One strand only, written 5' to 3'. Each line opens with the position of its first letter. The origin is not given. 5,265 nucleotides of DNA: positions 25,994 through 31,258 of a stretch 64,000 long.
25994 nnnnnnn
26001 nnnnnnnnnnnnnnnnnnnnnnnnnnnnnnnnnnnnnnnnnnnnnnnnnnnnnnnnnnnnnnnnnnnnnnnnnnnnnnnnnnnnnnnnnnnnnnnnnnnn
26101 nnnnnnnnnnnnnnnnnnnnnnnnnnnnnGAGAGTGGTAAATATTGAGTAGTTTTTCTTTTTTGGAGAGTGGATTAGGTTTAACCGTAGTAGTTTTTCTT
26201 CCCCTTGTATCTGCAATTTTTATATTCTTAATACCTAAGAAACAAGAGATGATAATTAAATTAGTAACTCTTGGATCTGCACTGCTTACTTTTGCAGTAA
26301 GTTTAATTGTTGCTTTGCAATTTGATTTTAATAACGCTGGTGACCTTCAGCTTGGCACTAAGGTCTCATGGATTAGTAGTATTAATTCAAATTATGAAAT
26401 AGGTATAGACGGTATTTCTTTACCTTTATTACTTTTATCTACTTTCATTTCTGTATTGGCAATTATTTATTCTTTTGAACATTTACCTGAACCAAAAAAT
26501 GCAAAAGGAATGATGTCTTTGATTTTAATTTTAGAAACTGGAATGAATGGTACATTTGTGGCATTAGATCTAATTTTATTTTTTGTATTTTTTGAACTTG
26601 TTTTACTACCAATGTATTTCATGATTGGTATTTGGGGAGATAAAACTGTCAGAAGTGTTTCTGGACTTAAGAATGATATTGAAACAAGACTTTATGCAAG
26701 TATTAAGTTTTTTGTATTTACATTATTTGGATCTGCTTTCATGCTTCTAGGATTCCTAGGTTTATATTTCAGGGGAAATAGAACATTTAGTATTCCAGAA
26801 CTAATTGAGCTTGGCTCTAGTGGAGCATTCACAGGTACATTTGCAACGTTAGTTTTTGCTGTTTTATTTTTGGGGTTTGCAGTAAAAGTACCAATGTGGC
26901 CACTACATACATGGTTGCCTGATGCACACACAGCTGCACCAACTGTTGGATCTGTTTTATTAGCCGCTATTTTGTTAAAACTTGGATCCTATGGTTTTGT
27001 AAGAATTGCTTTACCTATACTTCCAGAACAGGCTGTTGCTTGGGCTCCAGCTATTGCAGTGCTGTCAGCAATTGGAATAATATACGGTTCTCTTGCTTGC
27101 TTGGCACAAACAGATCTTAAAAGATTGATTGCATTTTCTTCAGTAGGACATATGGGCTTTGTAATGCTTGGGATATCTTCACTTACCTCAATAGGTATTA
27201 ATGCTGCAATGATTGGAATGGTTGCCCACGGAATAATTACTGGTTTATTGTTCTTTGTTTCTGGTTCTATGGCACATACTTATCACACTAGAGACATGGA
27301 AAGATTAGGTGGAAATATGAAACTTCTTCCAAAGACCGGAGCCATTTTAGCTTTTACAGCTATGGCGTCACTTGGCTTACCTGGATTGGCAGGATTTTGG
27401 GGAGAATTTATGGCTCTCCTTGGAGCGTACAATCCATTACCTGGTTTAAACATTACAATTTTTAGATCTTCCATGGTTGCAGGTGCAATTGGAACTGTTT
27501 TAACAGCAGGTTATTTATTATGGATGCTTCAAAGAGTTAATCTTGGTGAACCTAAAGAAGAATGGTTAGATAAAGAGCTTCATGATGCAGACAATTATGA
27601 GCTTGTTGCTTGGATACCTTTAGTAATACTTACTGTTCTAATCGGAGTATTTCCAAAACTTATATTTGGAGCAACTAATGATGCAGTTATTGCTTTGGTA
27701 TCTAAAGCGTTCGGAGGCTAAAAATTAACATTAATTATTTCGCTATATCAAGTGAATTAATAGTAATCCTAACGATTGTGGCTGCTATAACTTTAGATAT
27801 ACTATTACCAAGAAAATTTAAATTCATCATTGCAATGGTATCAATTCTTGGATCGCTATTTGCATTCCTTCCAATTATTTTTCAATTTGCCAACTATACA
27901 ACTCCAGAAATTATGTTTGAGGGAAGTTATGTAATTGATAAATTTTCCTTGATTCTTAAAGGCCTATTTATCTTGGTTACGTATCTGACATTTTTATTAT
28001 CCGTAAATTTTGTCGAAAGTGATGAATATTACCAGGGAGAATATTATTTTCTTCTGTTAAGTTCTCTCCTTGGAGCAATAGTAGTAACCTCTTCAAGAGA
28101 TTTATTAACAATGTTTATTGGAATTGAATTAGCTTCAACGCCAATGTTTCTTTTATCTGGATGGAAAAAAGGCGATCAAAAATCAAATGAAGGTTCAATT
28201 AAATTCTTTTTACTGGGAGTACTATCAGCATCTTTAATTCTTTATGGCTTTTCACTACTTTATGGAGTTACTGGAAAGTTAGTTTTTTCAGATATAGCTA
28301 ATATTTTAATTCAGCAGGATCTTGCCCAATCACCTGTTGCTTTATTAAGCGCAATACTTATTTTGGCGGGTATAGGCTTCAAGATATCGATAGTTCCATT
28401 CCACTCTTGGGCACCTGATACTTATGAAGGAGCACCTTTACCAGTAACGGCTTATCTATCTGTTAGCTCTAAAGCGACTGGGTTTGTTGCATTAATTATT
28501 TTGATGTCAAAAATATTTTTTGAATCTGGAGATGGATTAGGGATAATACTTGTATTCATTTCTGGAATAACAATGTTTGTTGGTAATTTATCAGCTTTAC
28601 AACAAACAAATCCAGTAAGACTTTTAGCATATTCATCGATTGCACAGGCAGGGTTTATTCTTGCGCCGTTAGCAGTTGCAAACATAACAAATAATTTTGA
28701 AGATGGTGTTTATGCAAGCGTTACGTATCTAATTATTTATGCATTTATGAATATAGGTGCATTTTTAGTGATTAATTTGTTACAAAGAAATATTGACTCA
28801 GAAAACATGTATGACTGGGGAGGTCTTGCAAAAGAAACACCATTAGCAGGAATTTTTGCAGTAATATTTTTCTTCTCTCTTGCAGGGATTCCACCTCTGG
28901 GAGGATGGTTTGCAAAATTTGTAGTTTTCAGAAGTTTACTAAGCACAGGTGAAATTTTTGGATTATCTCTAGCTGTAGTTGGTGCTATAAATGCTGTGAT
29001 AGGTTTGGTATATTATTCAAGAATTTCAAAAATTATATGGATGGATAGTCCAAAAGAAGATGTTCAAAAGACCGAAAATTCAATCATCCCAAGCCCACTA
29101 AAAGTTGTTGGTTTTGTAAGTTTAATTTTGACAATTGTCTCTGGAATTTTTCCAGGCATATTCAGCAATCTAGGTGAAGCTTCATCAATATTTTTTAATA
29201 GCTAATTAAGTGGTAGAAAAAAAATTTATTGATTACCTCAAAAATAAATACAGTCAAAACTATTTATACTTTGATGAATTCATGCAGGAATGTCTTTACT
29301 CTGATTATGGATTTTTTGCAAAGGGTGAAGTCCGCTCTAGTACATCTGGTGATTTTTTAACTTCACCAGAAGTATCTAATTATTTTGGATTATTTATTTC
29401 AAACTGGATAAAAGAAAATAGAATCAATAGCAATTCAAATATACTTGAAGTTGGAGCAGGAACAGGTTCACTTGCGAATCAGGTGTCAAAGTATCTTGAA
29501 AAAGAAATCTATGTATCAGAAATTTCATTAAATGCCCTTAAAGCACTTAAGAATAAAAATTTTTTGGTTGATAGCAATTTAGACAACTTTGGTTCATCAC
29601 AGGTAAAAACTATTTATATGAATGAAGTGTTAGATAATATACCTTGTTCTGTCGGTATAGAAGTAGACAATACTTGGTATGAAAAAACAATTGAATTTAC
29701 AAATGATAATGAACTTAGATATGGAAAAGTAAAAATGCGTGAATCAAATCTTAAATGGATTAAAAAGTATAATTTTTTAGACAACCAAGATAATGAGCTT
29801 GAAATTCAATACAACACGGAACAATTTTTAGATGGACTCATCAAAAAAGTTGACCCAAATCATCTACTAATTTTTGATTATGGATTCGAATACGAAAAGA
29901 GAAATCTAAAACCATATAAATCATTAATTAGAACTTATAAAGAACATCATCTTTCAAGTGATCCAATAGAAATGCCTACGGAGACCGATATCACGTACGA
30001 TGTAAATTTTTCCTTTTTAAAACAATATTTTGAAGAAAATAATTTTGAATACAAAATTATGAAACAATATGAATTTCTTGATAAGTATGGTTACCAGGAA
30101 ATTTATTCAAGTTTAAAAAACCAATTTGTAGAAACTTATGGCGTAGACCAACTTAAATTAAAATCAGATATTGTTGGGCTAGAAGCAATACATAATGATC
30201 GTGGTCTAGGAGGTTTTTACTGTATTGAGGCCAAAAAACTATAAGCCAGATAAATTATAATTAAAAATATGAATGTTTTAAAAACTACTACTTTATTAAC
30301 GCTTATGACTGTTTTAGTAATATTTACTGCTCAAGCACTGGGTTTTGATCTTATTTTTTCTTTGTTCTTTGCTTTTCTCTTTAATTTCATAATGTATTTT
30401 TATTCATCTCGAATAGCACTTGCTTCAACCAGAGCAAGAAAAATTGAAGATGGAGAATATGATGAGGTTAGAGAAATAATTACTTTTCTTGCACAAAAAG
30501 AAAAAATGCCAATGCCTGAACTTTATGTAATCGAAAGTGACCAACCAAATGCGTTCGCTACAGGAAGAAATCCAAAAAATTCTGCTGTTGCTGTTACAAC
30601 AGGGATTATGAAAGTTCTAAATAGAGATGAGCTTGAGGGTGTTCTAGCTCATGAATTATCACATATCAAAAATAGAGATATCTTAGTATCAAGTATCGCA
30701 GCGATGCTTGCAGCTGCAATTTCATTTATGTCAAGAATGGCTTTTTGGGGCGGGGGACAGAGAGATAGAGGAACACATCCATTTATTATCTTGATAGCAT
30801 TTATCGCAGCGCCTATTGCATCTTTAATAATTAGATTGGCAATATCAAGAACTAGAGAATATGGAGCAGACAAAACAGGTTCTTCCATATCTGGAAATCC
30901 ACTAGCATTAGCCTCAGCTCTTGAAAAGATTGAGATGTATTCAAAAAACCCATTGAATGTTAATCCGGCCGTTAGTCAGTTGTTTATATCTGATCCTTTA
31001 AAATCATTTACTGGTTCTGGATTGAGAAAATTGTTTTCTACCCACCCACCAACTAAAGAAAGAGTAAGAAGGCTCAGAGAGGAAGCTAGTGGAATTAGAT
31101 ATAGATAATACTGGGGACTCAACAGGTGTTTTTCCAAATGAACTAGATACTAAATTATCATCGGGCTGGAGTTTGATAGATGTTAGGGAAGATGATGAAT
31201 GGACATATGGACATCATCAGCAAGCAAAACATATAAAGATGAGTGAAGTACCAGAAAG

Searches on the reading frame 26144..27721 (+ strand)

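Call 62: search_protein_families(library=pfam, proteins=[window:26144-27721:+], max_evalue=0.00001)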
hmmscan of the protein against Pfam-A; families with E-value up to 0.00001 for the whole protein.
window:26144-27721:+ (525 aa): 1 family
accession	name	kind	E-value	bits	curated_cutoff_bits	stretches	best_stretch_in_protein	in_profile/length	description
PF00361.26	Proton_antipo_M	-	3.7e-70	236.9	21.5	1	140-439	1-286/294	NADH:quinone oxidoreductase/Mrp antiporter, TM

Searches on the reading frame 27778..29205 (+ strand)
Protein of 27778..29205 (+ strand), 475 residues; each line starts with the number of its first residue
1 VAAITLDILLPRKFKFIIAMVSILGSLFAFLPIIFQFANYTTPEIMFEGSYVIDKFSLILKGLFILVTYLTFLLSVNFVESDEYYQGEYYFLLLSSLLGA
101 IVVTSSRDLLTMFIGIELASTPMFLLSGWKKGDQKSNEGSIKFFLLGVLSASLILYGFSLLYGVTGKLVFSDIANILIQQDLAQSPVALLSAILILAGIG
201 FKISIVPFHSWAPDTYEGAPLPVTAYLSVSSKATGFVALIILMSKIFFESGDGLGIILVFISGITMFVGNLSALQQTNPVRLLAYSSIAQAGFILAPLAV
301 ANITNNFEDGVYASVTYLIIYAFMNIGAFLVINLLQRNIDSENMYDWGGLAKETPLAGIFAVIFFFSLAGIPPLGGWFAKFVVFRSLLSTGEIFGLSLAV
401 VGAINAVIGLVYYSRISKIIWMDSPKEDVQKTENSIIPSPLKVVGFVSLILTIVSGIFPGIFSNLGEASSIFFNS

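Call 62: search_protein_families(library=pfam, proteins=[window:27778-29205:+], max_evalue=0.00001)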
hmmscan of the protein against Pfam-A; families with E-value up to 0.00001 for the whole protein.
window:27778-29205:+ (475 aa): 1 family
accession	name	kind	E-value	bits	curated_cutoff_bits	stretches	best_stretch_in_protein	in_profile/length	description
PF00361.26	Proton_antipo_M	-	6.1e-66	223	21.5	1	106-403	1-291/294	NADH:quinone oxidoreductase/Mrp antiporter, TM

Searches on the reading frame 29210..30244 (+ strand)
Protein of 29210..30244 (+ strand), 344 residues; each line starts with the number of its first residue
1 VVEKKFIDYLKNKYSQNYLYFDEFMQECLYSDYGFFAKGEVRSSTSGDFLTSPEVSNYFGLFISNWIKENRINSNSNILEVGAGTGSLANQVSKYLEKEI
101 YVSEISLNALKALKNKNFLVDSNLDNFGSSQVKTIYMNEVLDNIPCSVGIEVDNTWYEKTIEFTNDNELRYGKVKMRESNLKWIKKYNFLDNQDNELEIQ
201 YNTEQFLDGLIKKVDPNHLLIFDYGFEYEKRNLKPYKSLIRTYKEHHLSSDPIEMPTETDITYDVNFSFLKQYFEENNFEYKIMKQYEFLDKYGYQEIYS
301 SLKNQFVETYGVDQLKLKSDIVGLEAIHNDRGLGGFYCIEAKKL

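Call 62: search_protein_families(library=pfam, proteins=[window:29210-30244:+], max_evalue=0.00001)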
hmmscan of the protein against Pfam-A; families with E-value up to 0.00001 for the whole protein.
window:29210-30244:+ (344 aa): 1 family
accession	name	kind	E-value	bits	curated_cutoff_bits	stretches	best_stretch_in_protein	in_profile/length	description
PF02636.23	Methyltransf_28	-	1.6e-22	80.7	23.3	1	63-278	7-242/249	Putative S-adenosyl-L-methionine-dependent methyltransferase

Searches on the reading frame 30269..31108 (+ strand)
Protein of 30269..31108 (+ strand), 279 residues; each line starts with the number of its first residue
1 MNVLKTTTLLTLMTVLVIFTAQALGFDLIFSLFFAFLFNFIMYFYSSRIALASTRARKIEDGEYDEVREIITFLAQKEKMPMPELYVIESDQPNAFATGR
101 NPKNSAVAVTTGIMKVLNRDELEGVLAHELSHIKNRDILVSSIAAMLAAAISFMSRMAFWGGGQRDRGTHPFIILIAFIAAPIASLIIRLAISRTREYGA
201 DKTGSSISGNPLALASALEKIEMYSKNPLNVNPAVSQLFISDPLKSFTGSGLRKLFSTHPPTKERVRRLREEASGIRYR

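Call 62: search_protein_families(library=pfam, proteins=[window:30269-31108:+], max_evalue=0.00001)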
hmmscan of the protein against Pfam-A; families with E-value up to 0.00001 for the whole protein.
window:30269-31108:+ (279 aa): 1 family
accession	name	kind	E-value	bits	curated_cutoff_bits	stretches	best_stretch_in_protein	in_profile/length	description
PF01435.24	Peptidase_M48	-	6.6e-36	124.3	20.3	1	66-272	6-185/186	Peptidase family M48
